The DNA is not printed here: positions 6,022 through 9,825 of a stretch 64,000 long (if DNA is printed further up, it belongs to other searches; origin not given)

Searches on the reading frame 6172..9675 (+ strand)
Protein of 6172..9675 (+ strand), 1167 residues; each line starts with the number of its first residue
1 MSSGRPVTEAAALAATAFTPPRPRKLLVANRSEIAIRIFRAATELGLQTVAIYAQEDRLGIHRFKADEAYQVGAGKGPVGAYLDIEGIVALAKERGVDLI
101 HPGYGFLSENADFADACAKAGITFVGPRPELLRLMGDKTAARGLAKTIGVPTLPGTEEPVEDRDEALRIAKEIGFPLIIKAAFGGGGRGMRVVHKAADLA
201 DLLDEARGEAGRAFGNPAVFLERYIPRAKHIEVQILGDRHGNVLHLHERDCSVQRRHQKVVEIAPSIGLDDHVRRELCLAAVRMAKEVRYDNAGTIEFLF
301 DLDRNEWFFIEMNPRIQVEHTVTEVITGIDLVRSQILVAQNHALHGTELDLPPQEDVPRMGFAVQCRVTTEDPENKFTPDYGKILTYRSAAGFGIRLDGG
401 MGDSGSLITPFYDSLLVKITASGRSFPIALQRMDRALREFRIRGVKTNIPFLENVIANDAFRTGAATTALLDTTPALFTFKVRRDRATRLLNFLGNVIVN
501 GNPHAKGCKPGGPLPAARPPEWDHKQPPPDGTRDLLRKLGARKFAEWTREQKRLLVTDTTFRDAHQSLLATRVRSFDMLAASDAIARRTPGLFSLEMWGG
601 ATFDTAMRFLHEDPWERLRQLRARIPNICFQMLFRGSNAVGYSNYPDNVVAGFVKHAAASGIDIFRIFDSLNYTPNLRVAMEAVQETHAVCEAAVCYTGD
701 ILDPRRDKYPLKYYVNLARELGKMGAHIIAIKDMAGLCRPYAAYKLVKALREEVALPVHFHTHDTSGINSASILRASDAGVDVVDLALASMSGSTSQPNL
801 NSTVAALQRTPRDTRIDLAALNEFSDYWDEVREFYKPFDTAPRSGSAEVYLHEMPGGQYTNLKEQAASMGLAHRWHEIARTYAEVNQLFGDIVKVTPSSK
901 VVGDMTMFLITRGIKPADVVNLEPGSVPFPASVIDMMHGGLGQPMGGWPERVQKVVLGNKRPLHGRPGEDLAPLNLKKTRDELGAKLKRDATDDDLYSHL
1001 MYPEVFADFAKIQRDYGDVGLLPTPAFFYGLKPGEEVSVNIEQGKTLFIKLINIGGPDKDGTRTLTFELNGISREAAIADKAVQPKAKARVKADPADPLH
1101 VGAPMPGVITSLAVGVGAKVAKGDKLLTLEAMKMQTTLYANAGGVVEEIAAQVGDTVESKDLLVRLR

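Call 84: search_protein_families(library=pfam, proteins=[window:6172-9675:+], max_evalue=0.00001)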
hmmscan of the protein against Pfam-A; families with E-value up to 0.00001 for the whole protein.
window:6172-9675:+ (1167 aa): 8 families
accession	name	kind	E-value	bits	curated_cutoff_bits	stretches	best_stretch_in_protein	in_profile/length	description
PF02786.22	CPSase_L_D2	-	5.7e-75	251.9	19.8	1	137-345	1-209/211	Carbamoyl-phosphate synthase L chain, ATP binding domain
PF02436.23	PYC_OADA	-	2.8e-70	236.6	27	1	849-1050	1-201/201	Conserved carboxylase domain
PF00289.28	Biotin_carb_N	-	7.4e-40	136.3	25.5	1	24-131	3-109/110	Biotin carboxylase, N-terminal domain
PF02785.25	Biotin_carb_C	-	1.5e-30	105.9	32.4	1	365-472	1-107/108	Biotin carboxylase C-terminal domain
PF00364.28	Biotin_lipoyl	-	1.3e-15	57.4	22.1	1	1101-1166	3-73/73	Biotin-requiring enzyme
PF00682.25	HMGL-like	-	4.8e-14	52.8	29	1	705-826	135-258/260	HMGL-like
PF07478.18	Dala_Dala_lig_C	-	4.7e-07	30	24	1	163-314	25-174/204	D-ala D-ala ligase C-terminus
PF02222.28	ATP-grasp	-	2e-06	28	27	1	160-315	16-162/179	ATP-grasp domain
